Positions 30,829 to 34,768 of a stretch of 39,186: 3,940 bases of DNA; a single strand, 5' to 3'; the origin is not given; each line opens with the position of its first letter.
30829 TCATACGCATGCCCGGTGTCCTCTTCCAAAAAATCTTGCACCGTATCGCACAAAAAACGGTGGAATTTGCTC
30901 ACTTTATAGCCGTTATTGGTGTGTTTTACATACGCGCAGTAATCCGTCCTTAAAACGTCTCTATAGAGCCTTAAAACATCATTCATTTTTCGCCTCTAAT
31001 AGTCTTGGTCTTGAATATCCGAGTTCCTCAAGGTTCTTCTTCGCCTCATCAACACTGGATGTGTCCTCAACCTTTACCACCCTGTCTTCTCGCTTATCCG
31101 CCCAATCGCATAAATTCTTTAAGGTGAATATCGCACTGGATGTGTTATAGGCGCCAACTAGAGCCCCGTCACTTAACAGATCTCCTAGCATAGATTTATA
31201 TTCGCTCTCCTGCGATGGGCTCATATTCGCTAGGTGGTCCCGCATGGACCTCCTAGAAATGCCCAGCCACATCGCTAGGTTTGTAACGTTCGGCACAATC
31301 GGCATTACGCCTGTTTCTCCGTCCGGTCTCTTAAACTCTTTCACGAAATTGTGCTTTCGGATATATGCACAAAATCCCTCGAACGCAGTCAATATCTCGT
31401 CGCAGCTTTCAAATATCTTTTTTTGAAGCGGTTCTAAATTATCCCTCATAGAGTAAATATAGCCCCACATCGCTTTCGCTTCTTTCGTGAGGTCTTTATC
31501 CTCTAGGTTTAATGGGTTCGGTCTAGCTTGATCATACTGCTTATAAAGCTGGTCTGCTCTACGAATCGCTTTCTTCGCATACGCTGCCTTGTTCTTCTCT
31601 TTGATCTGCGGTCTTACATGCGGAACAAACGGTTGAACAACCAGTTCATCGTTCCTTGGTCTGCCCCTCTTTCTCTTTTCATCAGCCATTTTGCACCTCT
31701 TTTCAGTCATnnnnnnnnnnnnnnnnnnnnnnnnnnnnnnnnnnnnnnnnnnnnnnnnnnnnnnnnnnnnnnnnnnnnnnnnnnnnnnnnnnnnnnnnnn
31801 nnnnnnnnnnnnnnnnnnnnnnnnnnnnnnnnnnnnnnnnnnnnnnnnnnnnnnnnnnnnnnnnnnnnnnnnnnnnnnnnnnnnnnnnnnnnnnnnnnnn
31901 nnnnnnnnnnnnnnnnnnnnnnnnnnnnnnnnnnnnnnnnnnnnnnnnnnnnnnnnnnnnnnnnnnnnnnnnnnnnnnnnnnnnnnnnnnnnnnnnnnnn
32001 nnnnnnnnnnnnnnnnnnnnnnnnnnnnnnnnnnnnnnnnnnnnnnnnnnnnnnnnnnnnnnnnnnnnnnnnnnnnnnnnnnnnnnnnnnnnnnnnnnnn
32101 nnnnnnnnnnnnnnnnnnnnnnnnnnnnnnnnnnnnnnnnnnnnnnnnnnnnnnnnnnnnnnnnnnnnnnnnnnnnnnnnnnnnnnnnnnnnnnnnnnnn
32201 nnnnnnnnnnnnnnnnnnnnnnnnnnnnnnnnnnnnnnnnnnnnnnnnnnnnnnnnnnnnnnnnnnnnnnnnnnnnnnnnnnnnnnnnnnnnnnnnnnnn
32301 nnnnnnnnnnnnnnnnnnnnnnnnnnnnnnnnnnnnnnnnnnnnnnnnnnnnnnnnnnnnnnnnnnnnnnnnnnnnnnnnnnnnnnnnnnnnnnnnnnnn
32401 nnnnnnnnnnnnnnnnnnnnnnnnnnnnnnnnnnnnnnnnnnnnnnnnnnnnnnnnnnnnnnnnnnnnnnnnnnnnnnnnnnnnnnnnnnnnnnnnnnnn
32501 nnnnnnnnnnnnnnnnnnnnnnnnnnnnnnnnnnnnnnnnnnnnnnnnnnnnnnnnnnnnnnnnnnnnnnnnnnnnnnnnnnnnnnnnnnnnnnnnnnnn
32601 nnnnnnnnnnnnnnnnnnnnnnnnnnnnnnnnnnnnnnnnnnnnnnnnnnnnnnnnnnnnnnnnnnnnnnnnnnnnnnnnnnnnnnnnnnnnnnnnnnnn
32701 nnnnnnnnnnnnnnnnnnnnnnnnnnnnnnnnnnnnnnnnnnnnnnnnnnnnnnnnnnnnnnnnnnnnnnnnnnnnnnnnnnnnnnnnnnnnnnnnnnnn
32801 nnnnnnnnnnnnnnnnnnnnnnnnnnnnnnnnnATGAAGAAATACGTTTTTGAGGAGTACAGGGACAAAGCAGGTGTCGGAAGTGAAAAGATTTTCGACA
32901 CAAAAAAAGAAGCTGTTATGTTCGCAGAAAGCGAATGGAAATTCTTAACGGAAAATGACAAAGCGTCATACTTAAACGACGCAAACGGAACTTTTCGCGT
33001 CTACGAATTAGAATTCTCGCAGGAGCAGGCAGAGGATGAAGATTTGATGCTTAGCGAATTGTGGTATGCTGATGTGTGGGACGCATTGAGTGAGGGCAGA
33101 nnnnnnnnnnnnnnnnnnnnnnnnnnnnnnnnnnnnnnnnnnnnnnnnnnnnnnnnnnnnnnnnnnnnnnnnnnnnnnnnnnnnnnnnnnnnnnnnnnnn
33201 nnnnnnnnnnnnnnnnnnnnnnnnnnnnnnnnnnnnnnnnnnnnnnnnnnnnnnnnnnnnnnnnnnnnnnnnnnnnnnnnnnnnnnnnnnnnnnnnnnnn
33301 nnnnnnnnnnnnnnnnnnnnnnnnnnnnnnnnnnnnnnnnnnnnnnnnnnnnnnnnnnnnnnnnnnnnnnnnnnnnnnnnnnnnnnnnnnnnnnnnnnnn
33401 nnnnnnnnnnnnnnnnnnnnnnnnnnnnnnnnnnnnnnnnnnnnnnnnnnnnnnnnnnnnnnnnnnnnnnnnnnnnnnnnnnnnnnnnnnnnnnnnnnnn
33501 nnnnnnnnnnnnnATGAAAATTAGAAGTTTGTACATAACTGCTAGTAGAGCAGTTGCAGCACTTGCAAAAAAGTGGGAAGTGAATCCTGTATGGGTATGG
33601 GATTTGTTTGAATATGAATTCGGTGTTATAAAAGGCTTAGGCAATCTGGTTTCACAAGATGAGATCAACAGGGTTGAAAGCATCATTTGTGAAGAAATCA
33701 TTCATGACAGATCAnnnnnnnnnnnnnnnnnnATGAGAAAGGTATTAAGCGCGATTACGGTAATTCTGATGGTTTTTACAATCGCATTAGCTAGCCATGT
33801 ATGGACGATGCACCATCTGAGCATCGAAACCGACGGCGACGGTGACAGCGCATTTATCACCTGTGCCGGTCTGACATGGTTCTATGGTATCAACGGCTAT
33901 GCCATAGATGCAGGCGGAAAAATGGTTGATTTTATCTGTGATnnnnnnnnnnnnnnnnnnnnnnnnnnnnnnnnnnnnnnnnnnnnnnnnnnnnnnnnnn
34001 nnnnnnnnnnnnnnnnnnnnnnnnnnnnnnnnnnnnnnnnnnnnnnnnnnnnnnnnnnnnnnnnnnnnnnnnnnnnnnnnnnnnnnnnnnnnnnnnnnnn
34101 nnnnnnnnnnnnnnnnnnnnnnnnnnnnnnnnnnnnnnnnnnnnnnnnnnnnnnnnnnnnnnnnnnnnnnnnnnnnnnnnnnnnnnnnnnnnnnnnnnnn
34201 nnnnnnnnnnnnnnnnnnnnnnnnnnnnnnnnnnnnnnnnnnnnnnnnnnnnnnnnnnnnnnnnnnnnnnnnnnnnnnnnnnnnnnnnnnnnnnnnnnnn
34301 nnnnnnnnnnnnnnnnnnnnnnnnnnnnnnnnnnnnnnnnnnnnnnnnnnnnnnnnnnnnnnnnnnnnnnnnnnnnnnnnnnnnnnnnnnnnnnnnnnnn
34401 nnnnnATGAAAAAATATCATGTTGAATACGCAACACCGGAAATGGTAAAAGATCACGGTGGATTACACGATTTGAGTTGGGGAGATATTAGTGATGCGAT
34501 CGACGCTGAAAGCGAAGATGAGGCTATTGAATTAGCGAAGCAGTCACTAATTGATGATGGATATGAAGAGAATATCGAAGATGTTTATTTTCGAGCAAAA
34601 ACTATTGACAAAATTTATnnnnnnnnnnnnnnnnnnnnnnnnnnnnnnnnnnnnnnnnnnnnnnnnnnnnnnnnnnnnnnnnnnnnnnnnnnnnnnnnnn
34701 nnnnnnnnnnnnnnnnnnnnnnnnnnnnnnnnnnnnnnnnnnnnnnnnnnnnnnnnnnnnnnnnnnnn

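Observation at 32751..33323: acr-aca-like operon: consensus promoter with an embedded palindromic operator, small acidic ORF, translationally coupled RHH regulator, and a second operator copy downstream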

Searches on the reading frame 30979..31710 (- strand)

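Call 6: search_protein_families(library=pfam, proteins=[window:30979-31710:-], max_evalue=1)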
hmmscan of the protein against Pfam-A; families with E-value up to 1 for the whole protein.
window:30979-31710:- (243 aa): 6 families
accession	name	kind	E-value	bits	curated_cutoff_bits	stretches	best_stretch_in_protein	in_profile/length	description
PF16677.11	GP3_package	-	0.00083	19.9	29.4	1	99-208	5-104/105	DNA-packaging protein gp3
PF20379.3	DUF6674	-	0.032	14.3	28.5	1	73-111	63-101/251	Family of unknown function (DUF6674)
PF13730.12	HTH_36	-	0.046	14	25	0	140-162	26-48/55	Helix-turn-helix domain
PF20893.2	DUF6845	-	0.12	12.9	27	1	87-124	72-109/149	Domain of unknown function (DUF6845)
PF24310.1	THSD1_D2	-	0.13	12.7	27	1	194-226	22-54/108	THSD1 second Ig-like domain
PF02178.24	AT_hook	-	0.79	10.2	17.4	1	12-21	1-10/13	AT hook motif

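Call 7: search_protein_families(library=phrogs, proteins=[window:30979-31710:-], max_evalue=1)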
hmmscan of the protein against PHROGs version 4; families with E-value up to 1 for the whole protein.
window:30979-31710:- (243 aa): 4 families
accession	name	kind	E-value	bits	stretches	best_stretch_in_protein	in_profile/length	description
phrog_309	-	head and packaging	0.045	14.7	1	187-226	232-280/319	terminase small subunit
phrog_12892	-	unknown function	0.17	12.9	1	90-188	42-133/138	-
phrog_20346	-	unknown function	0.34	12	1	36-91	21-75/76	-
phrog_3330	-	unknown function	0.85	10.6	0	7-22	3-18/115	-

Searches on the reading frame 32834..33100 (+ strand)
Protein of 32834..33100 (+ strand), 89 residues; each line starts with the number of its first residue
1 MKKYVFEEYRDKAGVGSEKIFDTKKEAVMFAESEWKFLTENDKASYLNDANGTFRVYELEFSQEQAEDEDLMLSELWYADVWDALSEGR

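Call 6: search_protein_families(library=pfam, proteins=[window:32834-33100:+], max_evalue=1)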
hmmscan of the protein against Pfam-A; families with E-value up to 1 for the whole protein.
window:32834-33100:+ (89 aa): 0 families

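Call 7: search_protein_families(library=phrogs, proteins=[window:32834-33100:+], max_evalue=1)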
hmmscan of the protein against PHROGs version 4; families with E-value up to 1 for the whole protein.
window:32834-33100:+ (89 aa): 0 families

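Call 18: find_homologous_proteins(query=window:32834-33100:+, max_evalue=0.01)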
Query window:32834-33100:+ (89 aa): 7 proteins with E <= 0.01 among 7 candidates.
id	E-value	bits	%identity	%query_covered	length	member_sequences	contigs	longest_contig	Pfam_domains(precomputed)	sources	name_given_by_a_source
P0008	1.1e-48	181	97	100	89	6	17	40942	-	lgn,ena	-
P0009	6.9e-39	150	83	94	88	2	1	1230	-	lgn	-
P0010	1.4e-21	94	68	76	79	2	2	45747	-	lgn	-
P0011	1.7e-20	91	63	75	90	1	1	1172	-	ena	-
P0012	1.6e-18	85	55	91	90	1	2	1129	-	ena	-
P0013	3.0e-18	84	55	98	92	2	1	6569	-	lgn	-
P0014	3.7e-17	80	53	97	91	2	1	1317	-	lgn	-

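Call 20: find_encoding_contigs(protein=P0010, flank=4000, max_places=3)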
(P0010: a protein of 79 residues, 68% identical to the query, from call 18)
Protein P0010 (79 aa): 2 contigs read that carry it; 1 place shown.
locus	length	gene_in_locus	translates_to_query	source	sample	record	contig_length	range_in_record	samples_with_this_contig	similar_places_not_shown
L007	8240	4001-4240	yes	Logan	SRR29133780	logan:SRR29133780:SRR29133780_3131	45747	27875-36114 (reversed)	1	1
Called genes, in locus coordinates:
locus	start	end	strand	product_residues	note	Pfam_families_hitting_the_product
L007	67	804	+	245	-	-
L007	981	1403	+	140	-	-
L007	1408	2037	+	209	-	-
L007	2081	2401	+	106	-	-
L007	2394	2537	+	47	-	-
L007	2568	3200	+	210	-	PF14386:DUF4417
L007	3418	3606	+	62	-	-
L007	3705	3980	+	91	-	-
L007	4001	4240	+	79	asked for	-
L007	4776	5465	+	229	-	-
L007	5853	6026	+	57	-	-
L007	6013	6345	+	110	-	PF03819:MazG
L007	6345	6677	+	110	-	-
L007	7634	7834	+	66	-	-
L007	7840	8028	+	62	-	-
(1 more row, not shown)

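Call 21: find_encoding_contigs(protein=P0013, flank=4000, max_places=3)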
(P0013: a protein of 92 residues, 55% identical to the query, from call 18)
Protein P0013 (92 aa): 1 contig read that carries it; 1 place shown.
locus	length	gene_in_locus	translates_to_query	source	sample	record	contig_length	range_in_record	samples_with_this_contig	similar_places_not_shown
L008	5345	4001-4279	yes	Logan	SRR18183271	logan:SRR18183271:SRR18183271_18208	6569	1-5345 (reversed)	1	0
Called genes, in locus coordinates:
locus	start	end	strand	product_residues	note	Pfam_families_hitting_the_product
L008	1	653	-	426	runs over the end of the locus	PF13154:DUF3991, PF13155:Toprim_2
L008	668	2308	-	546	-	PF06941:NT5C, PF08401:ArdcN (weak), PF06114:Peptidase_M78 (weak)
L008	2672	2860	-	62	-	-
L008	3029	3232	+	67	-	-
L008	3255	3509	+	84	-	-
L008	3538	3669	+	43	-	-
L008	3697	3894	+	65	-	-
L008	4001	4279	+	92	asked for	-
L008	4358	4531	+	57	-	-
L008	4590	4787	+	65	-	-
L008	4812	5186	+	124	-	-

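Call 23: find_related_loci(query=window:32834-33100:+, collection=viral_contigs, flank=4000)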
Query window:32834-33100:+ (89 aa) in viral_contigs; peptide patterns used: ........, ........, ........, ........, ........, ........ (x = any residue, [..] = any of these).
13 stretches matched a pattern, but none encodes a relative of the query by tblastn (E <= 1e-3).

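Call 38: predict_structure(alignment_id=A2)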
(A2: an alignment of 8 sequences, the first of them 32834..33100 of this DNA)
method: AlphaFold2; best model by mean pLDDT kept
length: 89 residues; sequences in the alignment: 8
mean_pLDDT: 88.0   pTM: 0.77
mean pLDDT of the five models: 88.0, 86.0, 77.5, 77.5, 76.9
residues with pLDDT >= 90: 41; 70-90: 46; 50-70: 2; < 50: 0
segments of 3 or more residues with pLDDT < 50: none
pLDDT, mean of each block of 10 residues (from residue 1): 92 86 96 91 86 92 84 84 79
secondary structure, 60 per line:
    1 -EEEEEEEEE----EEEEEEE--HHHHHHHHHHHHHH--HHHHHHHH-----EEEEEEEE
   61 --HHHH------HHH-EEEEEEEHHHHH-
elements in order: E2-10 E15-21 H24-37 H40-47 E53-60 H63-66 E77-83 H84-88

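Call 41: search_protein_representatives(alignment_id=A2)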
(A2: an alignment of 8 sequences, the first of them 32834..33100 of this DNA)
Query: 8 sequences, 91 profile positions. Proteins with E-value up to 0.001 (for the whole library): 130; up to 1e-10: 71; up to 1e-30: 4. The best 130 are listed.
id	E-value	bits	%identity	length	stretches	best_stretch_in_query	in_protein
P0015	4.7e-38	145.8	-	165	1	1-85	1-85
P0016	1.1e-33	131.8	-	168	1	1-90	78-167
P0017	1.9e-33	131.0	-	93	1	1-90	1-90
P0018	3.7e-32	126.9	-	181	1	1-90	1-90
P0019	1.1e-30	122.2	-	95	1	1-90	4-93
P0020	1.8e-29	118.3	-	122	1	2-90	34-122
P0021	1.3e-26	109.1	-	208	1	1-89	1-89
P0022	1.4e-26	109.0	-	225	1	1-90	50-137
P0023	5.5e-26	107.1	-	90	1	1-88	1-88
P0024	3.5e-25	104.5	-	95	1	1-90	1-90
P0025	6.7e-25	103.6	-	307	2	1-90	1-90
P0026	1.1e-24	103.0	-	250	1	1-89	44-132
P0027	2.2e-23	98.8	-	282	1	1-87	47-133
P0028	4.2e-22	94.6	-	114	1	1-90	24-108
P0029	1.1e-21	93.3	-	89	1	1-90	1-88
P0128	9.3e-05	39.1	-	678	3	41-71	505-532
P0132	1.4e-04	38.5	-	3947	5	28-89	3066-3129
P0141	5.0e-04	36.7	-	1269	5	32-59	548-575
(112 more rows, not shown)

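Call 42: search_protein_families(library=pfam, proteins=[P0132, P0141, P0128, P0025, P0027, P0026, P0022, P0021, P0018, P0015], max_evalue=0.001)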
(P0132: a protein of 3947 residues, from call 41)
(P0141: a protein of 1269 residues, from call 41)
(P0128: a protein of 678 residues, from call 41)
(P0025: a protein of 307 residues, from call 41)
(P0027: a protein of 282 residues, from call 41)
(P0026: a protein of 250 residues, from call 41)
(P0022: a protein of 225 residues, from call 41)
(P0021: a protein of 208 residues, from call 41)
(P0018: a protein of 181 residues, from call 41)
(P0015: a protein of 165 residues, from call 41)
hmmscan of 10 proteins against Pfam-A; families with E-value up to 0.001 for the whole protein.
P0132 (3947 aa): 6 families
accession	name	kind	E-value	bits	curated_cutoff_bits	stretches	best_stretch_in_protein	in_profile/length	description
PF13385.13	Laminin_G_3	-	9.9e-164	539.1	27.6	9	2961-3105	2-150/151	Concanavalin A-like lectin/glucanases superfamily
PF02210.31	Laminin_G_2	-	1.5e-20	74.4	22.9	0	1199-1284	31-123/126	Laminin G domain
PF02973.23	Sialidase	-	5.1e-17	62.4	26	0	1524-1620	93-182/189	Sialidase, N-terminal domain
PF00054.30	Laminin_G_1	-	5.9e-11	43.1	24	0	3333-3383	35-81/131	Laminin G domain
PF00354.24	Pentaxin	-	1.1e-09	38.7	25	0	1222-1300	84-169/194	Pentaxin family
PF22925.3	TS_C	-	7.8e-07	29.3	27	0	3349-3378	123-152/202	Trans-sialidase, C-terminal domain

P0141 (1269 aa): 4 families
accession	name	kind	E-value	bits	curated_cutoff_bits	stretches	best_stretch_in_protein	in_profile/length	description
PF17803.7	Cadherin_4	-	4.6e-20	72.3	25.1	1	233-315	2-71/71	Bacterial cadherin-like domain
PF20800.2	Xp10_P7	-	1.7e-08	34.9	27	0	289-347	9-67/73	Xanthomonas phage Xp10 Transcription regulator P7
PF07679.22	I-set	-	1.6e-05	25.3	23.7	0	567-641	2-70/90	Immunoglobulin I-set domain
PF17963.7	Big_9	-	0.00062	21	23.6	0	242-352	1-89/89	Bacterial Ig domain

P0128 (678 aa): 5 families
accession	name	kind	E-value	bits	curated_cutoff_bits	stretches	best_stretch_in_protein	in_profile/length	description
PF01336.31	tRNA_anti-codon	-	7.7e-13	48.6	27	0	602-675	7-74/75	OB-fold nucleic acid binding domain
PF17601.7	DUF5497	-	8.7e-06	26.4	27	0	403-437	46-83/89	Family of unknown function (DUF5497)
PF14485.11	DUF4431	-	4e-05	23.8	24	0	100-120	5-26/48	Domain of unknown function (DUF4431)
PF01957.25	NfeD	-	0.00045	20.8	29.1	0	321-337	35-51/57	NfeD-like C-terminal, partner-binding domain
PF16531.10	SAS-6_N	-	0.00099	19.7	25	0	73-107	39-69/135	Centriolar protein SAS N-terminal domain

P0025 (307 aa): 0 families

P0027 (282 aa): 0 families

P0026 (250 aa): 0 families

P0022 (225 aa): 0 families

P0021 (208 aa): 0 families

P0018 (181 aa): 0 families

P0015 (165 aa): 0 families

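Call 43: fold_search(model_id=the predicted structure, library=pdb)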
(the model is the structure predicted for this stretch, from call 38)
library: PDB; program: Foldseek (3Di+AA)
matches with E <= 10: 318; with E <= 0.001: 0
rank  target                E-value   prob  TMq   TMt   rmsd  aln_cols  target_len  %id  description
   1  1w9g_A                2.7e-01  0.38  0.37  0.33   8.4        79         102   11  Structure of ERH (Enhencer of Rudimentary Gene) (released 2005-04-06)
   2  7fao_A                3.1e-01  0.35  0.34  0.32   4.9        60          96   17  Top7 surface mutant K42A Q43A K46A K57S K58S, and I68R (released 2022-05-18)
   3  1w9g_B                4.9e-01  0.35  0.39  0.36   5.4        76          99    8  Structure of ERH (Enhencer of Rudimentary Gene) (released 2005-04-06)
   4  6rjr_C                5.6e-01  0.10  0.28  0.07  15.3       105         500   14  Crystal structure of a Fungal Catalase at 1.9 Angstrom (released 2020-03-11)
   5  5i2s_A                5.6e-01  0.03  0.16  0.06  13.3        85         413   13  PREFUSION FORM OF THE VESICULAR STOMATITIS VIRUS GLYCOPROTEIN G ECTODOMAIN (released 2016-03-02)
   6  2nml                  6.3e-01  0.20  0.35  0.32   8.5        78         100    9  Crystal structure of HEF2/ERH at 1.55 A resolution (released 2006-10-31)
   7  7ejo_B                6.8e-01  0.21  0.38  0.38   6.1        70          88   11  Structure of ERH-2 bound to TOST-1 (released 2021-08-25)
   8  6rjr_B                7.2e-01  0.09  0.28  0.07  15.4       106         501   14  Crystal structure of a Fungal Catalase at 1.9 Angstrom (released 2020-03-11)
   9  7cnc_A                8.3e-01  0.20  0.37  0.34   8.5        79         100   11  cystal structure of human ERH in complex with DGCR8 (released 2020-10-28)
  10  7o6n_A                8.3e-01  0.12  0.33  0.31   6.5        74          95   11  Crystal structure of C. elegans ERH-2 PID-3 complex (released 2021-08-25)
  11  5i2m_B                8.3e-01  0.03  0.15  0.05  13.2        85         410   13  CRYSTAL STRUCTURE OF VSV-INDIANA (MUDD-SUMMERS STRAIN) GLYCOPROTEIN UNDER ITS ACIDIC CONFORMATION (released 2016-02-24)
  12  7ejs_A                9.4e-01  0.09  0.31  0.27   7.1        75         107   11  Structure of ERH-2 bound to PICS-1 (released 2021-08-25)
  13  6rjr_D                9.4e-01  0.08  0.28  0.07  15.3       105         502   14  Crystal structure of a Fungal Catalase at 1.9 Angstrom (released 2020-03-11)
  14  7ejo_A                1.0e+00  0.21  0.40  0.32   5.7        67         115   13  Structure of ERH-2 bound to TOST-1 (released 2021-08-25)
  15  6rjr_A                1.0e+00  0.08  0.28  0.07  15.3       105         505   14  Crystal structure of a Fungal Catalase at 1.9 Angstrom (released 2020-03-11)
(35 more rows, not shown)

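Call 48: search_protein_families(library=ncbifam, proteins=[window:32834-33100:+], max_evalue=1)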
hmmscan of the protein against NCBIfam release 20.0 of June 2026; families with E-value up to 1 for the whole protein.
window:32834-33100:+ (89 aa): 1 family
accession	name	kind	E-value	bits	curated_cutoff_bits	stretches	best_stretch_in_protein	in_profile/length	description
NF005061.0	PRK06474.1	equivalog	0.18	11.7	121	1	12-48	64-100/178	hypothetical protein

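Call 52: fold_search(model_id=the predicted structure, library=viral)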
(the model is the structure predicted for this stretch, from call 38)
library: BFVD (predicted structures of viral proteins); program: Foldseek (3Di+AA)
matches with E <= 10: 1431; with E <= 0.001: 0
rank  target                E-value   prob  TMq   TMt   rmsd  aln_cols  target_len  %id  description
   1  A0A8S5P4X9            7.6e-03  1.00  0.53  0.65   2.9        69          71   30  Uncharacterized protein [Siphoviridae sp. ctkyp1]
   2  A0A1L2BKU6            2.0e-02  0.82  0.39  0.38   5.4        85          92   19  (no name in the UniProt tables at hand)
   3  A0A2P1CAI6            3.7e-02  0.97  0.53  0.63   4.3        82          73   11  Uncharacterized protein [Salmonella phage SE131]
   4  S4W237                4.0e-02  1.00  0.54  0.50   3.8        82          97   12  Uncharacterized protein [Pandoravirus salinus]
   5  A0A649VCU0            4.5e-02  0.38  0.32  0.28   9.1        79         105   16  Uncharacterized protein [Mycobacterium phage Indlulamithi]
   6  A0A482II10            4.8e-02  0.66  0.41  0.38   5.9        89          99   11  (no name in the UniProt tables at hand)
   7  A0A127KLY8            5.1e-02  0.51  0.30  0.32   6.6        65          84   22  Uncharacterized protein [Cyanophage S-RIM32]
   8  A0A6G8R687            5.9e-02  0.85  0.41  0.45   4.4        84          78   11  Uncharacterized protein [Synechococcus phage S-N03]
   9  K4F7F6                5.9e-02  0.85  0.46  0.49   5.3        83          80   11  Uncharacterized protein [Cronobacter phage vB_CsaP_GAP52]
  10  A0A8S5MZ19            6.3e-02  0.80  0.36  0.51   3.4        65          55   17  UDP-glucose/GDP-mannose dehydrogenase-like protein [Siphoviridae sp. ctoMB99]
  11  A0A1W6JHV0            7.2e-02  0.77  0.42  0.48   4.8        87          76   11  Uncharacterized protein [Lactococcus phage LW33]
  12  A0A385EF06            7.2e-02  0.57  0.36  0.41   9.3        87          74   15  Uncharacterized protein [Caulobacter phage CcrBL9]
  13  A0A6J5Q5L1            7.2e-02  0.35  0.31  0.32  13.4        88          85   22  Uncharacterized protein [uncultured Caudovirales phage]
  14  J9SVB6                8.2e-02  0.94  0.42  0.51   4.2        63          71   14  Uncharacterized protein [Escherichia phage ECBP2]
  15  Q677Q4                8.2e-02  0.57  0.38  0.38  10.7        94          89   13  Uncharacterized protein [lymphocystis disease virus-China]
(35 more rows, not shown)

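Call 92: search_dna_similar(query=window:32834-33100:+, collection=phages, mode=protein, max_evalue=0.001, max_rows=20)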
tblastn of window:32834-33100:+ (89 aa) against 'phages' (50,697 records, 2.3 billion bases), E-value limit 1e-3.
No match.

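Call 94: search_dna_similar(query=window:32834-33100:+, collection=plasmids, mode=protein, max_evalue=0.001, max_rows=20)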
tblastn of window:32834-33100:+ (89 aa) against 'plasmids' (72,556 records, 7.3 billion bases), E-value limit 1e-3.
No match.

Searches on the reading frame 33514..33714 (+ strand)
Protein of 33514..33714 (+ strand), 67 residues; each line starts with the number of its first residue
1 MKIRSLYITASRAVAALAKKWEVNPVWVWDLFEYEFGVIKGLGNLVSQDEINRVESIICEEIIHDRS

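Call 6: search_protein_families(library=pfam, proteins=[window:33514-33714:+], max_evalue=1)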
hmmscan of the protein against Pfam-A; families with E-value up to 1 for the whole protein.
window:33514-33714:+ (67 aa): 0 families

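Call 7: search_protein_families(library=phrogs, proteins=[window:33514-33714:+], max_evalue=1)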
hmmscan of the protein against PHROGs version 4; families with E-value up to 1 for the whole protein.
window:33514-33714:+ (67 aa): 1 family
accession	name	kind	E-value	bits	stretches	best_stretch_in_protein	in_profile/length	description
phrog_33057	-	unknown function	0.048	15.1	1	30-64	22-56/109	-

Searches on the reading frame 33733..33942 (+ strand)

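Call 6: search_protein_families(library=pfam, proteins=[window:33733-33942:+], max_evalue=1)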
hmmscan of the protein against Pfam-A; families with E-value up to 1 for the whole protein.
window:33733-33942:+ (70 aa): 1 family
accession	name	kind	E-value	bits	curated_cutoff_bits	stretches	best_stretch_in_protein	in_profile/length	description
PF20323.3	DUF6618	-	0.11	13.3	27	1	19-63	10-52/92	Family of unknown function (DUF6618)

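Call 7: search_protein_families(library=phrogs, proteins=[window:33733-33942:+], max_evalue=1)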
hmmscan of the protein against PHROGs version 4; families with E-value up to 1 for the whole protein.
window:33733-33942:+ (70 aa): 1 family
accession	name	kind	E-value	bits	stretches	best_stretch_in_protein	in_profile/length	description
phrog_38777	-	unknown function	0.27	12.4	1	5-40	15-50/101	-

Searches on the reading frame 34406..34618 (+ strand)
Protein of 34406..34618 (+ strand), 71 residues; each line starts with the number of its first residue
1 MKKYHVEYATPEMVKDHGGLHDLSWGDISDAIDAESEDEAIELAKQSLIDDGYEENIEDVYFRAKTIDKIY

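Call 6: search_protein_families(library=pfam, proteins=[window:34406-34618:+], max_evalue=1)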
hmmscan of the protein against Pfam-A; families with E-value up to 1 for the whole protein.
window:34406-34618:+ (71 aa): 1 family
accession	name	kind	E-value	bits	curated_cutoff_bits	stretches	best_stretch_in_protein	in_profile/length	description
PF14120.11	YhzD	-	0.094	13.2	27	1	30-55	19-44/61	YhzD-like protein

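Call 7: search_protein_families(library=phrogs, proteins=[window:34406-34618:+], max_evalue=1)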
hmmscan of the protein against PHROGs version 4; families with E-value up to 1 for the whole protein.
window:34406-34618:+ (71 aa): 2 families
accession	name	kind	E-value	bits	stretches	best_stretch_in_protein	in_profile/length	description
phrog_14446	-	unknown function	0.019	15.9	1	12-60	14-60/168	-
phrog_10677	-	unknown function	0.67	11.1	1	31-60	21-47/60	-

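Call 48: search_protein_families(library=ncbifam, proteins=[window:34406-34618:+], max_evalue=1)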
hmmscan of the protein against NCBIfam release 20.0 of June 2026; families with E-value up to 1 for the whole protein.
window:34406-34618:+ (71 aa): 0 families
